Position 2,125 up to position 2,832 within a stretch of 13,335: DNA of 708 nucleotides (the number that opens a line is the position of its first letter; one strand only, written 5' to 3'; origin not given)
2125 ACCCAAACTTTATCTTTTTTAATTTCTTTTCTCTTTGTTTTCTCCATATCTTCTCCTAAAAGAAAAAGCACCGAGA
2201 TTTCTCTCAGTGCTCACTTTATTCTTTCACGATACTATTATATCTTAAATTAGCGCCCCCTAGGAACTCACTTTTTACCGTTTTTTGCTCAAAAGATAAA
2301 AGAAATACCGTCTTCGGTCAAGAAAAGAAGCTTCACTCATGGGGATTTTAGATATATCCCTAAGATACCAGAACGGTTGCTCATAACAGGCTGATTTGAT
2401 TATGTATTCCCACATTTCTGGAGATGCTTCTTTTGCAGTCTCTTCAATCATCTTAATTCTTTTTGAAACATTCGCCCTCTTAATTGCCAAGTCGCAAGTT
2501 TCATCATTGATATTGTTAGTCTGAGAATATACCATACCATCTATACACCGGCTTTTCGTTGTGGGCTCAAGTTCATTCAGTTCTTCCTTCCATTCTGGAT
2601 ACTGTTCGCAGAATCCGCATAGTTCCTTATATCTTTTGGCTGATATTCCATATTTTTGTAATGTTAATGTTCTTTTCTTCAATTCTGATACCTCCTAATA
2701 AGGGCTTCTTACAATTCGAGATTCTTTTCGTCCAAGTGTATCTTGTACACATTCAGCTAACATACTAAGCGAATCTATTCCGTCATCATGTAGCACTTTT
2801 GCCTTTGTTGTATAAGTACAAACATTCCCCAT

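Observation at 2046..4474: Atypical packaging module: no recognisable small terminase upstream of terL, and a terminator plus small genes between terL and portal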

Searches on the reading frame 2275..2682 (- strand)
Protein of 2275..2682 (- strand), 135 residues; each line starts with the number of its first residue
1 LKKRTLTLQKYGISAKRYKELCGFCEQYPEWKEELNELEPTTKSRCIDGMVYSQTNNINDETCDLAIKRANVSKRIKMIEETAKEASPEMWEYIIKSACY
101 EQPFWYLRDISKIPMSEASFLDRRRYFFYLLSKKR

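Call 5: search_protein_families(library=pfam, max_evalue=1, proteins=[window:2275-2682:-])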
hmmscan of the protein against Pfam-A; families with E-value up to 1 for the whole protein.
window:2275-2682:- (135 aa): 0 families

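Call 6: search_protein_families(library=phrogs, max_evalue=1, proteins=[window:2275-2682:-])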
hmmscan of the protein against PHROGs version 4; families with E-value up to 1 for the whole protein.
window:2275-2682:- (135 aa): 2 families
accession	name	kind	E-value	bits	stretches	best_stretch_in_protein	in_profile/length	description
phrog_11237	-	unknown function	7.8e-39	134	1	5-135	9-138/139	-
phrog_248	-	transcription regulation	0.013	16.6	1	26-120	30-122/161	transcriptional activator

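Call 7: find_homologous_proteins(query=window:2275-2682:-, max_evalue=0.001)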
Query window:2275-2682:- (135 aa): 518 proteins with E <= 0.001 among 565 candidates; the best 120 are listed.
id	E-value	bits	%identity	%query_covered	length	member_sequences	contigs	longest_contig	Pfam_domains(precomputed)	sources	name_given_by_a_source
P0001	4.6e-84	297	98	100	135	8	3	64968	-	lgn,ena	-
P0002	7.3e-83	293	96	100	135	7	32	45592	-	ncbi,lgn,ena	-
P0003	1.5e-75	269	88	100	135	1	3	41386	-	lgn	-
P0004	2.0e-75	269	89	100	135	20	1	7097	-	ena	-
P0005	5.0e-75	268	90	100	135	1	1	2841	-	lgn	-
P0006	3.0e-74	265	87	100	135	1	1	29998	-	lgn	-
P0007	6.6e-74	264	87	100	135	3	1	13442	-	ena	-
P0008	2.1e-72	259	87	100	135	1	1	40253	-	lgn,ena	-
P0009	5.4e-72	258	84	100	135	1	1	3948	-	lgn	-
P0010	2.0e-71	256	84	100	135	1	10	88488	-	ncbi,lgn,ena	-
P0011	2.1e-71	256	85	100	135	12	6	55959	-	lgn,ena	-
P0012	2.4e-71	256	85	100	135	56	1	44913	-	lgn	-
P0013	2.6e-70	252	82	100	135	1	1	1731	-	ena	-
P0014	4.6e-70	252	82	100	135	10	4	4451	-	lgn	-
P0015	4.6e-70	251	83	100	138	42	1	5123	-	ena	-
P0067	1.7e-48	182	60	100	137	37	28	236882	-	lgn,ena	-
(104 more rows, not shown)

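Call 8: search_dna_similar(query=window:2275-2682:-, collection=phages, mode=protein, max_evalue=0.001, max_rows=30)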
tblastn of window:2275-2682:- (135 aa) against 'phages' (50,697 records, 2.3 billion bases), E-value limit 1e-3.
Records with a match: 4; places in all: 4; records where one place covers at least 80% of the query: 4.
Best place of each record, by identity: <60% 4.
By first word of the organism name: Bacteriophage 2; Faecalibacterium 2.
By host as written in the record: - 2; Faecalibacterium prausnitzii 2.
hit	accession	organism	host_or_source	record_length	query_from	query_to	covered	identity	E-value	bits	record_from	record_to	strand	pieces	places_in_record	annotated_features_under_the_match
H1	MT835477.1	Bacteriophage sp.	human fecal samples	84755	2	135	99%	58.2%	2e-47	168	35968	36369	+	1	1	record has no annotation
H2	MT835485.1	Bacteriophage sp.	human fecal samples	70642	9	135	94%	35.4%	1e-13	72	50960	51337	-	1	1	record has no annotation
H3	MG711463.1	Faecalibacterium phage FP_oengus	Faecalibacterium prausnitzii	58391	11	135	93%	29.8%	2e-4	45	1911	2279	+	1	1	hypothetical protein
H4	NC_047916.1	Faecalibacterium phage FP_oengus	Faecalibacterium prausnitzii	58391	11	135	93%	29.8%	2e-4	45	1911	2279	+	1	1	hypothetical protein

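Call 9: get_annotated_region(hit=H3, flank=8000)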
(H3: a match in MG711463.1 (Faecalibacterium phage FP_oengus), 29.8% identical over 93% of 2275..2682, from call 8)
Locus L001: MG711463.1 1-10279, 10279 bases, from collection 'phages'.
description: Faecalibacterium phage FP_oengus, complete genome.
organism: Faecalibacterium phage FP_oengus (NCBI taxid 2070188)
taxonomy: Viruses; Duplodnaviria; Heunggongvirae; Uroviricota; Caudoviricetes; Oengusvirus; Oengusvirus oengus
host: Faecalibacterium prausnitzii; source: -; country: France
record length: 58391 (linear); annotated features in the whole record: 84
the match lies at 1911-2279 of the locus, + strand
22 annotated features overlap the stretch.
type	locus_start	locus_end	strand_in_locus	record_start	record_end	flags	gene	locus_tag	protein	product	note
CDS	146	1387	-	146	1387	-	-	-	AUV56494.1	integrase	rasttk_feature_creation_tool=prodigal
CDS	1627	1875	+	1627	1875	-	-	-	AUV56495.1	hypothetical protein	rasttk_feature_creation_tool=prodigal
CDS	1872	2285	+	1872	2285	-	-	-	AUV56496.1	hypothetical protein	rasttk_feature_creation_tool=prodigal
CDS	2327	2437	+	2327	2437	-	-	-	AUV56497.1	hypothetical protein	rasttk_feature_creation_tool=prodigal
CDS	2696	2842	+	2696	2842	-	-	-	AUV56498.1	hypothetical protein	rasttk_feature_creation_tool=prodigal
CDS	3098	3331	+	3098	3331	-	-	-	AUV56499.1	hypothetical protein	rasttk_feature_creation_tool=prodigal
CDS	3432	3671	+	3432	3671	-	-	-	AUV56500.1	hypothetical protein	rasttk_feature_creation_tool=prodigal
CDS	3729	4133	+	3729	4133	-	-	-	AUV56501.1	hypothetical protein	rasttk_feature_creation_tool=prodigal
CDS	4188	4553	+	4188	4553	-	-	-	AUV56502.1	hypothetical protein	rasttk_feature_creation_tool=prodigal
CDS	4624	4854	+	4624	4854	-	-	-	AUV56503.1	hypothetical protein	rasttk_feature_creation_tool=prodigal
CDS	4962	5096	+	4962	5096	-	-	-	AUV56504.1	hypothetical protein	rasttk_feature_creation_tool=prodigal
CDS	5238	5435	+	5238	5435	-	-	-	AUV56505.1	hypothetical protein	rasttk_feature_creation_tool=prodigal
CDS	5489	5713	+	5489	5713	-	-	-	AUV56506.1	hypothetical protein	rasttk_feature_creation_tool=prodigal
CDS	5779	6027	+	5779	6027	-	-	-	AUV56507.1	hypothetical protein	rasttk_feature_creation_tool=prodigal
CDS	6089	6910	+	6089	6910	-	-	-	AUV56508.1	hypothetical protein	rasttk_feature_creation_tool=prodigal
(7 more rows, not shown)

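Call 11: find_encoding_contigs(protein=P0001, flank=10000, max_places=3)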
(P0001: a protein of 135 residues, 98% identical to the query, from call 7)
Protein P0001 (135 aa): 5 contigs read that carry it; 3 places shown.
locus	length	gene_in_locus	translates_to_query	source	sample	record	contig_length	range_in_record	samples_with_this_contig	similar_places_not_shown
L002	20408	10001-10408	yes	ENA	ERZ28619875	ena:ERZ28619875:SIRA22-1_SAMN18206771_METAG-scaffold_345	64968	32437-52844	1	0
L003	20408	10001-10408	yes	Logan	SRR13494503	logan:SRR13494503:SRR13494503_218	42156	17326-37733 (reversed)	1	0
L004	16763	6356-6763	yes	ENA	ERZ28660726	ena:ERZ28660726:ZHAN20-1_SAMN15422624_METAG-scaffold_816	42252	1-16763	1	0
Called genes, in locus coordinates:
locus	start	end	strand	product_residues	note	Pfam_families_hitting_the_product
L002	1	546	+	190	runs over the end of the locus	-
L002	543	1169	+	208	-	-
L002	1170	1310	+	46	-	-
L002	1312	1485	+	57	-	-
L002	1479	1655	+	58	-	-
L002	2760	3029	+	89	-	-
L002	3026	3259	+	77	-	-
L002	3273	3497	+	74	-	-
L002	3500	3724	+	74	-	-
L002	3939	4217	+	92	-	-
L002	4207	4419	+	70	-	-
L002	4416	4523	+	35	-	-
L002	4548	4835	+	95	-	-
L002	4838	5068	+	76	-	PF14205:Cys_rich_KTR (weak)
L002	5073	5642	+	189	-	PF17720:RLIG1 (faint)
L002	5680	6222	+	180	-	PF04011:LemA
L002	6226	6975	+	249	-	-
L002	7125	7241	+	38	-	-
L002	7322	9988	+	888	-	-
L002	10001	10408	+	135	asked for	-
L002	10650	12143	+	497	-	PF05133:SPP1_portal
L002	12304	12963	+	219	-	-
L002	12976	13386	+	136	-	-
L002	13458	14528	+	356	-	PF03864:Phage_cap_E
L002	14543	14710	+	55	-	-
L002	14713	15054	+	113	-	-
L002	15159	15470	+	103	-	-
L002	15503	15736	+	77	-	-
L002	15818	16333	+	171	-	-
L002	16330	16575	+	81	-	-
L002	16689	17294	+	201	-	-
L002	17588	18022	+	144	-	-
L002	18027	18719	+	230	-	-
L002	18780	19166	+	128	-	-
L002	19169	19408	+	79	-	-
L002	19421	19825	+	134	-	-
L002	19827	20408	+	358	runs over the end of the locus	-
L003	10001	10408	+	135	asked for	-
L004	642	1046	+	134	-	-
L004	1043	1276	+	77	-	-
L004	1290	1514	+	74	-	-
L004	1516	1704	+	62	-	-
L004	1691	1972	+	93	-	-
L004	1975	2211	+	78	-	PF14205:Cys_rich_KTR (weak)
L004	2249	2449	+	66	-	-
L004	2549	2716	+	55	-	PF10723:RepB-RCR_reg (weak)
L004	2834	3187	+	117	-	-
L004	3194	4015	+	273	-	PF08346:AntA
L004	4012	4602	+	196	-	-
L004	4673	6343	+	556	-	-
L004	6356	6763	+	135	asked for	-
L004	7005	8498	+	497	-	PF05133:SPP1_portal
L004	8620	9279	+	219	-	-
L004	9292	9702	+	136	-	-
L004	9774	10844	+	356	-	PF03864:Phage_cap_E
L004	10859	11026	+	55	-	-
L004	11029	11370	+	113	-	-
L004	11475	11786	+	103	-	-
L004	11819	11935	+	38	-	-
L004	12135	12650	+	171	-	-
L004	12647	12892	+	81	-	-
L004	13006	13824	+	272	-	-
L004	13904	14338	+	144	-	-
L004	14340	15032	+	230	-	-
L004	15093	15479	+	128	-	-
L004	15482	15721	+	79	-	-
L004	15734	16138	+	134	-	-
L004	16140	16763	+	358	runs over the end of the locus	-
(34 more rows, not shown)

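Call 12: find_encoding_contigs(protein=P0067, flank=10000, max_places=4)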
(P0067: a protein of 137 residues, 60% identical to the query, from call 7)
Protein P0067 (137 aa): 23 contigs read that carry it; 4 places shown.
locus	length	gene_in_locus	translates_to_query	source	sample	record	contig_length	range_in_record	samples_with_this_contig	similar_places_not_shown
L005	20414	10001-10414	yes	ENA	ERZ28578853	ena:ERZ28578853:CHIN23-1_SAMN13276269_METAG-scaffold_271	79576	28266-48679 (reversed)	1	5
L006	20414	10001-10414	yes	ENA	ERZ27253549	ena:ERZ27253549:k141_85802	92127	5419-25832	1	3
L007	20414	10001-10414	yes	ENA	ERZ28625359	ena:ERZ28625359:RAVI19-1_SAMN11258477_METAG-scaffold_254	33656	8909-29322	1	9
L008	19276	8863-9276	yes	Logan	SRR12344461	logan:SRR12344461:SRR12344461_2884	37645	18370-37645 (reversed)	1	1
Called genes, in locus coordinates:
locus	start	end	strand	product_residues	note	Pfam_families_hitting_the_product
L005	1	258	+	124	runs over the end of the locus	-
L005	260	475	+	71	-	-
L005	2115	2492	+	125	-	PF28385:CCDC172 (weak)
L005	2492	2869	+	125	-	-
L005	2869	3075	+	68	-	-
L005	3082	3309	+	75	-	-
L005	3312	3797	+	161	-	-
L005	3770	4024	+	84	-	-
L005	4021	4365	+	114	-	-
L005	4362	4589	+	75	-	-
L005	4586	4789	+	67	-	-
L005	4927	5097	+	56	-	-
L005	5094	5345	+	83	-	-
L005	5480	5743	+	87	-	-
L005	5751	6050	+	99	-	-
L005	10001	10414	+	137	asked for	-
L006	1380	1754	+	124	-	-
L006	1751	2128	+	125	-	-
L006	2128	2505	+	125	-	-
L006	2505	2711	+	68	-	-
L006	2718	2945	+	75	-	-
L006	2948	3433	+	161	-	-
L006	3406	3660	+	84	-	-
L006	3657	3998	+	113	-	-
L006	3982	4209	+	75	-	-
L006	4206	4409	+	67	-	-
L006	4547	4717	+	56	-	-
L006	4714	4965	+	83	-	-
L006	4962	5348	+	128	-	-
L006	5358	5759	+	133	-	-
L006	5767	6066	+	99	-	-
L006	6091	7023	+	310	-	PF08433:KTI12, PF13671:AAA_33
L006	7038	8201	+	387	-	PF09511:RNA_lig_T4_1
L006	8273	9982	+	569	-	PF22530:Terminase-T7_RNaseH-like (faint)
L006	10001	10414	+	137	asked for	-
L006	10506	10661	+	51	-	-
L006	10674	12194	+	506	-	PF05133:SPP1_portal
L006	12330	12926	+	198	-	-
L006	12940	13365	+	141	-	-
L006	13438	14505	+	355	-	PF03864:Phage_cap_E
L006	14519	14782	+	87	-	-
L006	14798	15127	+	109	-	-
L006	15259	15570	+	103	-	-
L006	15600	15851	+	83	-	-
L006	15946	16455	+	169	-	-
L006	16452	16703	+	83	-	-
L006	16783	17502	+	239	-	-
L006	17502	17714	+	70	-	-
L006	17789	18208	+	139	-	-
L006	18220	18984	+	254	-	-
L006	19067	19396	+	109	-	-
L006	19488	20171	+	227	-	PF02498:Bro-N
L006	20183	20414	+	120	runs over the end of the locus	-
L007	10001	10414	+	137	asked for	-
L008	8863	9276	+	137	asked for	-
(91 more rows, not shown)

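Call 20: search_solved_structures(query=A1, max_evalue=10, show_alignments=2)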
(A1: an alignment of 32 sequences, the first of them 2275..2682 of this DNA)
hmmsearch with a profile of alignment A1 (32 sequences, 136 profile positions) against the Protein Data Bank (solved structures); distinct sequences matched with E-value up to 10: 7.
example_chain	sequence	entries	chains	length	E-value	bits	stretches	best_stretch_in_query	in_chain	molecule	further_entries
6xf1_A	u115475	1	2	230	0.21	15.1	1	26-104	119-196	Nesprin-2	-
6sj5_A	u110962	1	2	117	0.32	14.5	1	43-127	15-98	Ribosomal silencing factor RsfS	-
6sj6_9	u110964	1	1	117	0.32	14.5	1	43-127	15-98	Ribosomal silencing factor RsfS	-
4bxi_A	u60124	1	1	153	0.77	13.3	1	46-101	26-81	ACCESSORY GENE REGULATOR PROTEIN C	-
4jde_A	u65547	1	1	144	1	12.9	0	6-52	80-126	Protein F15E11.13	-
6zu5_SK0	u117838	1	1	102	1.2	12.7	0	65-90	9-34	eS10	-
6e52_A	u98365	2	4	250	1.6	12.3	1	47-101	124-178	Staphylococcus aureus AgrC histidine kinase module fused to Saccharomyces cerevisiae GCN4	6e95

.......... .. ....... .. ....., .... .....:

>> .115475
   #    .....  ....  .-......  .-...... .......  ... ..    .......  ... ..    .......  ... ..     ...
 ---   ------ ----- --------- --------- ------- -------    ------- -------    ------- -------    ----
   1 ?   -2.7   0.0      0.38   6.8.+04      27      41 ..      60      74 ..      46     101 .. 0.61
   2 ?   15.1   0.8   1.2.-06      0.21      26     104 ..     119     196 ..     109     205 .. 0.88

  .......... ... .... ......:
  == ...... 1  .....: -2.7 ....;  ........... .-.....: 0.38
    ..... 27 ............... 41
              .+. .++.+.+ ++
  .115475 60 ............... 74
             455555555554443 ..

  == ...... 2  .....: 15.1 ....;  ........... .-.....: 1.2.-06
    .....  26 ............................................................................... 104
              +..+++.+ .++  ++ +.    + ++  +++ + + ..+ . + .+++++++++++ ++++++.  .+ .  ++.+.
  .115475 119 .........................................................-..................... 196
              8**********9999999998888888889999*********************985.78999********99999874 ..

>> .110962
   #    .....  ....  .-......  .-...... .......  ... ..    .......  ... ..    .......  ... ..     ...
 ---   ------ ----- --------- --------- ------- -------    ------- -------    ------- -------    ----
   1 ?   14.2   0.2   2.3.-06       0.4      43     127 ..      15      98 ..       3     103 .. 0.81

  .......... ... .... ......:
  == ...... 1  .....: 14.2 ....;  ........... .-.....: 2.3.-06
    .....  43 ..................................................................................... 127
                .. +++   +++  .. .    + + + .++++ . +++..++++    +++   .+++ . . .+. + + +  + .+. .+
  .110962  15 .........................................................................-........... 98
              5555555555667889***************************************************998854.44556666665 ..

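Call 26: get_annotated_region(hit=H2, flank=6000)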
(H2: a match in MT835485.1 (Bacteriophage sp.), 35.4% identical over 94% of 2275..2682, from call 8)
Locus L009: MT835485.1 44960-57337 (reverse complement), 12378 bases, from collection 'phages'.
description: UNVERIFIED: Bacteriophage sp. clone scaffold_21 genomic sequence.
organism: Bacteriophage sp. (NCBI taxid 38018)
taxonomy: Viruses
host: -; source: human fecal samples; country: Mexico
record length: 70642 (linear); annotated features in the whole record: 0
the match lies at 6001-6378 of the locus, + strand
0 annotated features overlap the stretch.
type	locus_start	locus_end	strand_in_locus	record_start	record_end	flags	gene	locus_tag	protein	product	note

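Call 27: get_annotated_region(hit=H1, flank=6000)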
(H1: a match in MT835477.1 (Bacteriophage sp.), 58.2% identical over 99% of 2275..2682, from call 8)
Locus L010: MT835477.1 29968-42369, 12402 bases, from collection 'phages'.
description: UNVERIFIED: Bacteriophage sp. clone scaffold_10 genomic sequence.
organism: Bacteriophage sp. (NCBI taxid 38018)
taxonomy: Viruses
host: -; source: human fecal samples; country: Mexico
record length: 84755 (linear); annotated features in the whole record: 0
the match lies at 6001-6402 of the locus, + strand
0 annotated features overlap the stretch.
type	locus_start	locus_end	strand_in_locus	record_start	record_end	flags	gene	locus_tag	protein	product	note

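Call 28: predict_structure(alignment_id=A2)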
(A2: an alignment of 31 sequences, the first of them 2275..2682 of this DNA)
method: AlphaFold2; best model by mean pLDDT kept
length: 135 residues; sequences in the alignment: 31
mean_pLDDT: 81.4   pTM: 0.72
mean pLDDT of the five models: 81.4, 80.4, 80.4, 79.8, 78.7
residues with pLDDT >= 90: 79; 70-90: 23; 50-70: 16; < 50: 17
segments of 3 or more residues with pLDDT < 50: 42-47, 53-57
pLDDT, mean of each block of 10 residues (from residue 1): 54 86 94 81 48 50 78 94 96 96 93 91 93 90
secondary structure, 60 per line:
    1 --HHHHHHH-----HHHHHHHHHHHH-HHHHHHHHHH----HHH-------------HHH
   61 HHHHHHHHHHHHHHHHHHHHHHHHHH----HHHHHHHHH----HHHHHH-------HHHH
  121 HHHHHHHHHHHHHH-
elements in order: H3-9 H15-26 H28-37 H58-86 H91-99 H104-109 H117-134

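Call 33: search_protein_representatives(alignment_id=A2)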
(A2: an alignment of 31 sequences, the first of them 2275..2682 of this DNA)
Query: 31 sequences, 136 profile positions. Proteins with E-value up to 0.001 (for the whole library): 1566; up to 1e-10: 734; up to 1e-30: 24. The best 150 are listed.
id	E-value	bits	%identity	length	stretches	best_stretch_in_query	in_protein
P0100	2.7e-57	209.0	-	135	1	1-135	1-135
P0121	3.5e-52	192.5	-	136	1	1-135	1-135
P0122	1.1e-47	177.8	-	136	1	1-135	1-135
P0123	4.4e-43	163.0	-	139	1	1-135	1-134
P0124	1.4e-41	158.2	-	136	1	1-135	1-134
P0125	2.1e-41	157.6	-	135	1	1-135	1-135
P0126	3.4e-41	156.9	-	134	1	1-135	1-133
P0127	1.6e-40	154.7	-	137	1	1-135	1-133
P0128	7.9e-39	149.2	-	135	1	1-135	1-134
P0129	1.1e-38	148.8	-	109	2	68-135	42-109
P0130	1.2e-38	148.6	-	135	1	1-135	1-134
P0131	9.2e-38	145.8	-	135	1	1-135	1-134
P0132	1.4e-37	145.2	-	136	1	1-135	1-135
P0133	1.7e-37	144.9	-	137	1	1-135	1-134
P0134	1.8e-36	141.6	-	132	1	1-135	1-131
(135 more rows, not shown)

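Call 35: search_protein_families(library=pfam, alignment_id=A4, max_evalue=0.1)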
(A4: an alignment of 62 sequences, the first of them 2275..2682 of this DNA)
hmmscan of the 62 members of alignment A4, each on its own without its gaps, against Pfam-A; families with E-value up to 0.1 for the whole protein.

A. member 1, window:2275-2682:- (135 aa): 0 families

B. families by the number of members that match (of 62 scanned): 20 families
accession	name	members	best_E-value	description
PF04776.17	protein_MS5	2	0.017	Protein MS5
PF12426.13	DUF3674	1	0.01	RNA dependent RNA polymerase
PF24722.1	DUF7674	1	0.011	Domain of unknown function (DUF7674)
PF18068.6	Npun_R1517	1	0.011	Npun R1517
PF22872.1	DUF7018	1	0.014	Domain of unknown function (DUF7018)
PF00721.27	TMV_coat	1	0.019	Virus coat protein (TMV like)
PF14766.11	RPA_interact_N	1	0.021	Replication protein A interacting N-terminal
PF09216.15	Pfg27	1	0.029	Pfg27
PF24238.1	CDGP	1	0.032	CDGP domain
PF10155.14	CNOT11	1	0.041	CCR4-NOT transcription complex subunit 11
PF01375.23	Enterotoxin_a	1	0.05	Heat-labile enterotoxin alpha chain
PF25651.1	Baculo_P15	1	0.056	Baculovirus putative 15 kDa capsid protein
PF08681.18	TacA1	1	0.059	Antitoxin TacA 1-like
PF03126.23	Plus-3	1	0.061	Plus-3 domain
PF07374.17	DUF1492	1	0.08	Protein of unknown function (DUF1492)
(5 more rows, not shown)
